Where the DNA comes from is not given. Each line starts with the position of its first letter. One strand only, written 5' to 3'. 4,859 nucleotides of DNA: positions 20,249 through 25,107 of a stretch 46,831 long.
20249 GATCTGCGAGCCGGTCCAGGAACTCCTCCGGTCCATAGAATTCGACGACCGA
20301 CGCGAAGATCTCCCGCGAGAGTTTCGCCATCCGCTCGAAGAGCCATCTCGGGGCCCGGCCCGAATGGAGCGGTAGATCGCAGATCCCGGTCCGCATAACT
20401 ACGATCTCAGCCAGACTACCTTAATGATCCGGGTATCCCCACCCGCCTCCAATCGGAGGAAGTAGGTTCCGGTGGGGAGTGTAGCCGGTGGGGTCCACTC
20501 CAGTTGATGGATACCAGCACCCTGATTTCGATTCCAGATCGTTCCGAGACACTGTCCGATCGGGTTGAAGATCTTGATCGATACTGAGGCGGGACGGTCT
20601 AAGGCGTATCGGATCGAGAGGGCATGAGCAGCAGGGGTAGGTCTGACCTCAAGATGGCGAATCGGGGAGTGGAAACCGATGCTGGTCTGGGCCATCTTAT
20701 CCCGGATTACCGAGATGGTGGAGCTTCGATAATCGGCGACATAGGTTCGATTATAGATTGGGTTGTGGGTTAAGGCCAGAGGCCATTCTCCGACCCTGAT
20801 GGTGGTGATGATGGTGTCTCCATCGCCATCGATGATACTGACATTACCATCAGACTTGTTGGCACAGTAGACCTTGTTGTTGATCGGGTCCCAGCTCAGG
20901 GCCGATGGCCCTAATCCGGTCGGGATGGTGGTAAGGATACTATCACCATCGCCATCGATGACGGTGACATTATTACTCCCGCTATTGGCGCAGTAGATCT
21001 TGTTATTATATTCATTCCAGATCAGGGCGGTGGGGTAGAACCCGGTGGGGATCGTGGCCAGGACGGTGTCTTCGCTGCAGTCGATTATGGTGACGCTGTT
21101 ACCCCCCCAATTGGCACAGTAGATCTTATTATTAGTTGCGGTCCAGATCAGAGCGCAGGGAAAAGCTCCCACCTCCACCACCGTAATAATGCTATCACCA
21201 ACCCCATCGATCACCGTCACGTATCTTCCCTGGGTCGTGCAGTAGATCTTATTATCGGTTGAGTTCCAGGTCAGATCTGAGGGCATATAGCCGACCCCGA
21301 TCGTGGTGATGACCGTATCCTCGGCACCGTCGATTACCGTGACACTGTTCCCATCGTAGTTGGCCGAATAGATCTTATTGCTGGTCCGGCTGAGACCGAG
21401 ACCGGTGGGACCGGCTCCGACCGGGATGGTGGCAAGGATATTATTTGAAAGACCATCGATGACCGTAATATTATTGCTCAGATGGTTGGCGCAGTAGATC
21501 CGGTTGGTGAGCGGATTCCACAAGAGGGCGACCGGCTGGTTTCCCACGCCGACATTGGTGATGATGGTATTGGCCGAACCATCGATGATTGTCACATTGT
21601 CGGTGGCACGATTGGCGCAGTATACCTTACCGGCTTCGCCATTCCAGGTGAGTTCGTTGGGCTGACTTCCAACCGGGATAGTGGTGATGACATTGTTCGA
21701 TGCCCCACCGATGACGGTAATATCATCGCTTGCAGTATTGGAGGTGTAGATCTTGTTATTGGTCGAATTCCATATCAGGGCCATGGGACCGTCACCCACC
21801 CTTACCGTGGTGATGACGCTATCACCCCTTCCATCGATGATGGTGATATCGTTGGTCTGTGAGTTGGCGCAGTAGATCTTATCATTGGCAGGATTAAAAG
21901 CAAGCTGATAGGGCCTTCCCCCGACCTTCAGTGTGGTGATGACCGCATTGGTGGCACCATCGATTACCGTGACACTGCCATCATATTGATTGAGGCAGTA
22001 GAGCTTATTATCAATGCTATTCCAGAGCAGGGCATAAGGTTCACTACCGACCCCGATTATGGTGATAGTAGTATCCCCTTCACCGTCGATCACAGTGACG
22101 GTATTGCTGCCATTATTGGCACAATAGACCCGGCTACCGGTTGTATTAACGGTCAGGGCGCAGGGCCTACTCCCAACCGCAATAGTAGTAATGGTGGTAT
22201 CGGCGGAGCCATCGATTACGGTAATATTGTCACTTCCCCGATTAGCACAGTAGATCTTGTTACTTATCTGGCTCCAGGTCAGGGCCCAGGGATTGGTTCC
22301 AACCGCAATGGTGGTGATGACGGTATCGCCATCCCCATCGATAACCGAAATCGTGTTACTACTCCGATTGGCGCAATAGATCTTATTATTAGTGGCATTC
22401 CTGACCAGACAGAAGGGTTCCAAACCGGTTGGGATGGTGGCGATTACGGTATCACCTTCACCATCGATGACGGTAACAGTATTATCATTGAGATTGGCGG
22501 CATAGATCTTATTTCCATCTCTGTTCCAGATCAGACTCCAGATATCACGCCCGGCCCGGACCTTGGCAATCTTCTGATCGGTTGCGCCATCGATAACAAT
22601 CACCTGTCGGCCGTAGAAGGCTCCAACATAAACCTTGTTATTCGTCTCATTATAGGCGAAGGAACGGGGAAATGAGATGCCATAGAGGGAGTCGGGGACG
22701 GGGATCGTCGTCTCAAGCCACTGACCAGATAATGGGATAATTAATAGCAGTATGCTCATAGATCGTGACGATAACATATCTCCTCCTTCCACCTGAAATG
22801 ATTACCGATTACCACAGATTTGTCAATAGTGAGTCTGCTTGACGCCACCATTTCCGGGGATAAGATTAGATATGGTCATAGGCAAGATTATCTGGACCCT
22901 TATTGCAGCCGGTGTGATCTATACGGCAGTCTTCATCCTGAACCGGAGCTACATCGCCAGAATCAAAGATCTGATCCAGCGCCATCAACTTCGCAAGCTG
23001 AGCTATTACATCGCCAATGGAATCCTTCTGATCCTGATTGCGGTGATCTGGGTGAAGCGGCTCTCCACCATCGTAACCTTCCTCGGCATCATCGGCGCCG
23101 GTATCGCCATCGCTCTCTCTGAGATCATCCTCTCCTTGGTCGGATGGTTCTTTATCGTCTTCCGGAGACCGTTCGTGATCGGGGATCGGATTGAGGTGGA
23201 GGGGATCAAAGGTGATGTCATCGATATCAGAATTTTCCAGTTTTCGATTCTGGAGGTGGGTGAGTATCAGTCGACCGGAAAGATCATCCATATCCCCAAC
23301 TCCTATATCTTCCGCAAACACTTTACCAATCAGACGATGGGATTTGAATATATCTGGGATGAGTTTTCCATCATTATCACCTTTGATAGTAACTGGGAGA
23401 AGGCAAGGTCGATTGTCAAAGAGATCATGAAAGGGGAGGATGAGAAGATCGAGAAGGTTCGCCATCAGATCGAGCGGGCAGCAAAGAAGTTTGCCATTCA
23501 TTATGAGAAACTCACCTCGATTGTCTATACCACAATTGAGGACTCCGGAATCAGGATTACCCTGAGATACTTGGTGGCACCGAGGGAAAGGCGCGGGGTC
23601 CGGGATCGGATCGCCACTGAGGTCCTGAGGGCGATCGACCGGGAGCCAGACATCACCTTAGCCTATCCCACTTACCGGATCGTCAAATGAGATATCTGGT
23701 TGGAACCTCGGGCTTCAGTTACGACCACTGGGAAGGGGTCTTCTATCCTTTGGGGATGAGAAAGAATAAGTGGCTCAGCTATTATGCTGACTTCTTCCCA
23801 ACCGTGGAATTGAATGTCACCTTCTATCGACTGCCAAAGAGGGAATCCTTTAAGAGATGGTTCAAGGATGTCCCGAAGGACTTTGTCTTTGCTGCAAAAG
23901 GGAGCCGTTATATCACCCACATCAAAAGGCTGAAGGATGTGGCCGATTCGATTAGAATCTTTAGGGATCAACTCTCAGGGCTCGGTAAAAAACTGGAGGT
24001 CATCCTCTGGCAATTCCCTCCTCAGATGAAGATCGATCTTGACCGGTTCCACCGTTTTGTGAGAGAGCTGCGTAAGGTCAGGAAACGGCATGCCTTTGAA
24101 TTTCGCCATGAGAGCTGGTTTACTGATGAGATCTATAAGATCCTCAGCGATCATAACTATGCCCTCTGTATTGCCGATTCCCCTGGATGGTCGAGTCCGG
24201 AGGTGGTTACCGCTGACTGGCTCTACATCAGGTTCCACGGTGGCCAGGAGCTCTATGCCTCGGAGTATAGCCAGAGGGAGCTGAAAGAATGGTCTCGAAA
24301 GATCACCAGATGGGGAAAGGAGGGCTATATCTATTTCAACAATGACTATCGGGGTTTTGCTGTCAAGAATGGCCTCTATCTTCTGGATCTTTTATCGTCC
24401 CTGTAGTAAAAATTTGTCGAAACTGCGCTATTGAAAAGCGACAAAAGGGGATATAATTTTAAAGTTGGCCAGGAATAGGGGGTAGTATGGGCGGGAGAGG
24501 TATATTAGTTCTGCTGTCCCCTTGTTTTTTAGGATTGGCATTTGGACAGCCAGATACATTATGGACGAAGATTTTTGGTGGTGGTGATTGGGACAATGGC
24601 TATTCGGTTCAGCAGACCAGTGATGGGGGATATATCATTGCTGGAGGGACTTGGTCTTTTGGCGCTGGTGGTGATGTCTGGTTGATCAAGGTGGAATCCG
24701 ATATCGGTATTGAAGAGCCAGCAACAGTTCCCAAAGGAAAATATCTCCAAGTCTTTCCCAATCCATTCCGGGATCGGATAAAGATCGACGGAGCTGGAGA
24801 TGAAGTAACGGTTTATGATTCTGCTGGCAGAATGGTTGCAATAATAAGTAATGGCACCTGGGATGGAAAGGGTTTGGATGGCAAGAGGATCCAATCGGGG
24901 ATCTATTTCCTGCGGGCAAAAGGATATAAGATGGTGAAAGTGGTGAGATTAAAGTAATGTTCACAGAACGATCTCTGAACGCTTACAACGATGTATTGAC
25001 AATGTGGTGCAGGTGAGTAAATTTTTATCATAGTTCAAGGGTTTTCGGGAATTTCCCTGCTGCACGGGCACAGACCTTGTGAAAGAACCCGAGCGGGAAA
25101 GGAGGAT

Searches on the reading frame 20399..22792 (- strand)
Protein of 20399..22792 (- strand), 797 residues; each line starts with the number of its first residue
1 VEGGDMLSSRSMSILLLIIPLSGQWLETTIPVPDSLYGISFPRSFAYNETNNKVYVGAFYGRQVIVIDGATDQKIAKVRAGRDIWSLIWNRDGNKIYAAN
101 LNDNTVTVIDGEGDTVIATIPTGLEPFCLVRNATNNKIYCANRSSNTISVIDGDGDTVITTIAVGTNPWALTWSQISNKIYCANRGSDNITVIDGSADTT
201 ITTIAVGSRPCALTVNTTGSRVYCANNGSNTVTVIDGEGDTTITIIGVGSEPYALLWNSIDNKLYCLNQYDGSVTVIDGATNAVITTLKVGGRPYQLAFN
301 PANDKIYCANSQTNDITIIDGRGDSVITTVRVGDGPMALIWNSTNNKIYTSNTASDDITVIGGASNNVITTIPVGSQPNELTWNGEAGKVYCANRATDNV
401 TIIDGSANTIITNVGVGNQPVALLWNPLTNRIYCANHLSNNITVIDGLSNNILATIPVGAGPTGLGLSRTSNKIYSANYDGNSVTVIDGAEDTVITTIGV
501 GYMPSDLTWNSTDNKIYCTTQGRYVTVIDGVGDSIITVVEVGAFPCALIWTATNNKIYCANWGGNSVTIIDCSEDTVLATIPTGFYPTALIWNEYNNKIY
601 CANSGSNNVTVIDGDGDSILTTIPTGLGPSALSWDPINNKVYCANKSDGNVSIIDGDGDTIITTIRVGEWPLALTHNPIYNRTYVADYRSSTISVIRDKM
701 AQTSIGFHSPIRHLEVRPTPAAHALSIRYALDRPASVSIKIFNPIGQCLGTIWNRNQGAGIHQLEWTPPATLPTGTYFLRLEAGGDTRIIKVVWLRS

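Call 66: search_protein_families(library=pfam, proteins=[window:20399-22792:-], max_evalue=0.00001)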
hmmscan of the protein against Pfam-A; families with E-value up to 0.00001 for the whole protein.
window:20399-22792:- (797 aa): 8 families
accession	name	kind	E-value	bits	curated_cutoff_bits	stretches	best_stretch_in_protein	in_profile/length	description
PF21783.3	YNCE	-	7.9e-30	104.7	27.1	2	214-505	34-329/339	YNCE-like beta-propeller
PF10282.15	Lactonase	-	2.8e-24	86.4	21.7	0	173-236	251-319/344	Lactonase, 7-bladed beta-propeller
PF25174.1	Beta-prop_THOC3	-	1.6e-23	83.5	305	0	296-404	51-157/272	THOC3 beta-propeller domain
PF02239.22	Cytochrom_D1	-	1.2e-07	31.1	25.5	0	394-504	11-121/368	Cytochrome D1 heme domain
PF13570.13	Beta-prop_ACSF4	-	5.3e-07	29.8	133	0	44-292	54-302/329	Beta-alanine-activating enzyme, beta-propeller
PF12894.13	ANAPC4_WD40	-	1.2e-06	29.1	22.9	0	73-125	27-81/91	Anaphase-promoting complex subunit 4 WD40 domain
PF25173.1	Beta-prop_WDR3_1st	-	4.4e-06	27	154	0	170-251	22-103/184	WDR3 first beta-propeller domain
PF13860.13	FlgD_ig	-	4.8e-06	26.9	27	0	723-783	10-75/79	FlgD Ig-like domain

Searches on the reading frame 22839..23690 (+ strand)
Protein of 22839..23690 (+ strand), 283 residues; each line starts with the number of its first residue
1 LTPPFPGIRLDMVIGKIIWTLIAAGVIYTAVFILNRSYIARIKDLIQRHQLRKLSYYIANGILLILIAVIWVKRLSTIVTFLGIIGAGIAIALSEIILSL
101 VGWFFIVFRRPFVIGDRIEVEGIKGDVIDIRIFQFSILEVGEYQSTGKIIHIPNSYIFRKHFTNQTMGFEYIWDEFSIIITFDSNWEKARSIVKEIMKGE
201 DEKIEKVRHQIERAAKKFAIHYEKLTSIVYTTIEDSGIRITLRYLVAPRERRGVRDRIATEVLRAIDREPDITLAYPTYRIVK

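Call 27: search_protein_families(library=pfam, proteins=[window:22839-23690:+])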
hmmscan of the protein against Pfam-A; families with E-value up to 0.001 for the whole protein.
window:22839-23690:+ (283 aa): 2 families
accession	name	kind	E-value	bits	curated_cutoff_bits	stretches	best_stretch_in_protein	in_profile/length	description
PF00924.24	MS_channel_2nd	-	1.5e-14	54.2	20.2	1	96-166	2-67/68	Mechanosensitive ion channel, beta-domain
PF21082.3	MS_channel_3rd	-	1.8e-05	25.5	21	1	175-268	2-83/88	Mechanosensitive ion channel MscS, C-terminal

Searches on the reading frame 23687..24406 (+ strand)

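Call 27: search_protein_families(library=pfam, proteins=[window:23687-24406:+])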
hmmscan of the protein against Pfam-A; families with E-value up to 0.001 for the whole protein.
window:23687-24406:+ (239 aa): 1 family
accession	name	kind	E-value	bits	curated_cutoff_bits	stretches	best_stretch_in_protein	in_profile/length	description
PF01904.24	DUF72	-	1.3e-70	238.2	25.3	1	20-233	1-215/217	Protein of unknown function DUF72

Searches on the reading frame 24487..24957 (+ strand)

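Call 27: search_protein_families(library=pfam, proteins=[window:24487-24957:+])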
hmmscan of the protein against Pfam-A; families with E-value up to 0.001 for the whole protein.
window:24487-24957:+ (156 aa): 1 family
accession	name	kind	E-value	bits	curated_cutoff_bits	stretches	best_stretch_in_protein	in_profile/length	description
PF18962.6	Por_Secre_tail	-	6.8e-08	33.1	27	1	89-147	1-65/75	Secretion system C-terminal sorting domain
